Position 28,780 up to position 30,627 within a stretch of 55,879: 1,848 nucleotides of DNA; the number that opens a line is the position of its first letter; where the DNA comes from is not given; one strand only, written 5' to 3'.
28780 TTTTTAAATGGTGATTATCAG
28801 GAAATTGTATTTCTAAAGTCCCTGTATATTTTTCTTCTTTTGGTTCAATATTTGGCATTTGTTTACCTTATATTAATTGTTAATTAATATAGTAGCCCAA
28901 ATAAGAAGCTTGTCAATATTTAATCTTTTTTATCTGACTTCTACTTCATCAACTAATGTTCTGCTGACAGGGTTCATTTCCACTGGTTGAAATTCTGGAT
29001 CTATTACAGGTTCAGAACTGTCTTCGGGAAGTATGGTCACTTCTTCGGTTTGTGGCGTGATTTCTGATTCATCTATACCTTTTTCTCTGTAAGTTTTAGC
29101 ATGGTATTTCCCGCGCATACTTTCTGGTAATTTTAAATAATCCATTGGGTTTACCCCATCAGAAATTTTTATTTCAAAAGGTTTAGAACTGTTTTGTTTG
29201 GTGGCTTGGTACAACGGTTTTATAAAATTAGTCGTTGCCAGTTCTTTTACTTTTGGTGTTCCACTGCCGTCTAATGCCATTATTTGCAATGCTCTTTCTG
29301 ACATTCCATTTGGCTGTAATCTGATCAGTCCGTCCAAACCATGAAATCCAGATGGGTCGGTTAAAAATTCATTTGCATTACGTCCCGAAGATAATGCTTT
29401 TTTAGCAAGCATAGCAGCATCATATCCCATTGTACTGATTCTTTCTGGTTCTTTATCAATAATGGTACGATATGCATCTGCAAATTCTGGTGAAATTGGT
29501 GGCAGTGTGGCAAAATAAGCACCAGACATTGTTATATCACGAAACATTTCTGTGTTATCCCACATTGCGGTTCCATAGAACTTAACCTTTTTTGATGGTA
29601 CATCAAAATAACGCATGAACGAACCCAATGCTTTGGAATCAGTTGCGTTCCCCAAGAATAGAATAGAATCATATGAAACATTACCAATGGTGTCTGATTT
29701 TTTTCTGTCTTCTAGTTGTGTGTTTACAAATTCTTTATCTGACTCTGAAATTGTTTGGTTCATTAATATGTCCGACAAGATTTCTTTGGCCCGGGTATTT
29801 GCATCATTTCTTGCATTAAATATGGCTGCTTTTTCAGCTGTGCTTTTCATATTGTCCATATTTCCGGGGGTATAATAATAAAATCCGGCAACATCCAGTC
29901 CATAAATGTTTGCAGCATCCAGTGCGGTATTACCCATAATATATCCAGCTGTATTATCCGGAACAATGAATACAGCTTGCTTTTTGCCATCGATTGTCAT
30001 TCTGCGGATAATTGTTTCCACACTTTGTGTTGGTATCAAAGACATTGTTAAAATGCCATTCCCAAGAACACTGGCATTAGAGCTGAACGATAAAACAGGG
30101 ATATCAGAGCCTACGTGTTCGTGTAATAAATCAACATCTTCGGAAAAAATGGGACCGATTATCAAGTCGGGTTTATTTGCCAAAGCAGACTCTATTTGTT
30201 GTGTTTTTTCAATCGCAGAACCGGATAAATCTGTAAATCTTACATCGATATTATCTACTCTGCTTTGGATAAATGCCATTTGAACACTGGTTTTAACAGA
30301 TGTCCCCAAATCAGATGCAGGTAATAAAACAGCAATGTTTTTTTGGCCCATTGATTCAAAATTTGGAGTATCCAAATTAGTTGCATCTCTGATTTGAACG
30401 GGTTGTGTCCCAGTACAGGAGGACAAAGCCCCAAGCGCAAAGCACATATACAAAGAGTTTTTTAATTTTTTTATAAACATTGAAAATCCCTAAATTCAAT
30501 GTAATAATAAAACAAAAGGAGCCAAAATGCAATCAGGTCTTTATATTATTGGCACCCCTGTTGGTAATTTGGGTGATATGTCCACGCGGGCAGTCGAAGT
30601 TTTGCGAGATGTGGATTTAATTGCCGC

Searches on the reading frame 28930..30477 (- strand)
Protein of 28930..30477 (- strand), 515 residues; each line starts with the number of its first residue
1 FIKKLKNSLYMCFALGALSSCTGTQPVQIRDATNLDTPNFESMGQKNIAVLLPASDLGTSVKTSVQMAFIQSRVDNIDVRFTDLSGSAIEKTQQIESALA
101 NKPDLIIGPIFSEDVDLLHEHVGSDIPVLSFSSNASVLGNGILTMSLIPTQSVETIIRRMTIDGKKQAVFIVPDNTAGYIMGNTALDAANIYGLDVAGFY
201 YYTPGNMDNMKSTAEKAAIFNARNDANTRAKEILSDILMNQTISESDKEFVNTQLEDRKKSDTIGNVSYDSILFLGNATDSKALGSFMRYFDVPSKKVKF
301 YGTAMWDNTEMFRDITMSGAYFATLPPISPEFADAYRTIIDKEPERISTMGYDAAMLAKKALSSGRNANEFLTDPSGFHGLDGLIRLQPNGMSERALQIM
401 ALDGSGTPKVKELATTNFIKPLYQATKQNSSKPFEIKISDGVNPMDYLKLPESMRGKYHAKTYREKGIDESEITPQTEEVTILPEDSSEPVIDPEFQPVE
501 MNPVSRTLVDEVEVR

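Call 31: search_protein_families(library=pfam, proteins=[window:28930-30477:-], max_evalue=0.01)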
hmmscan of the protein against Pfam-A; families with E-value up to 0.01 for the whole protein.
window:28930-30477:- (515 aa): 2 families
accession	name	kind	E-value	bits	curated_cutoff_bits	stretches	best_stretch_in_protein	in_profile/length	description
PF13458.12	Peripla_BP_6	-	1e-09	39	31.7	1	53-364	13-295/343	Periplasmic binding protein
PF04348.19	LppC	-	1.1e-06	28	28.8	1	39-179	212-360/563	LppC putative lipoprotein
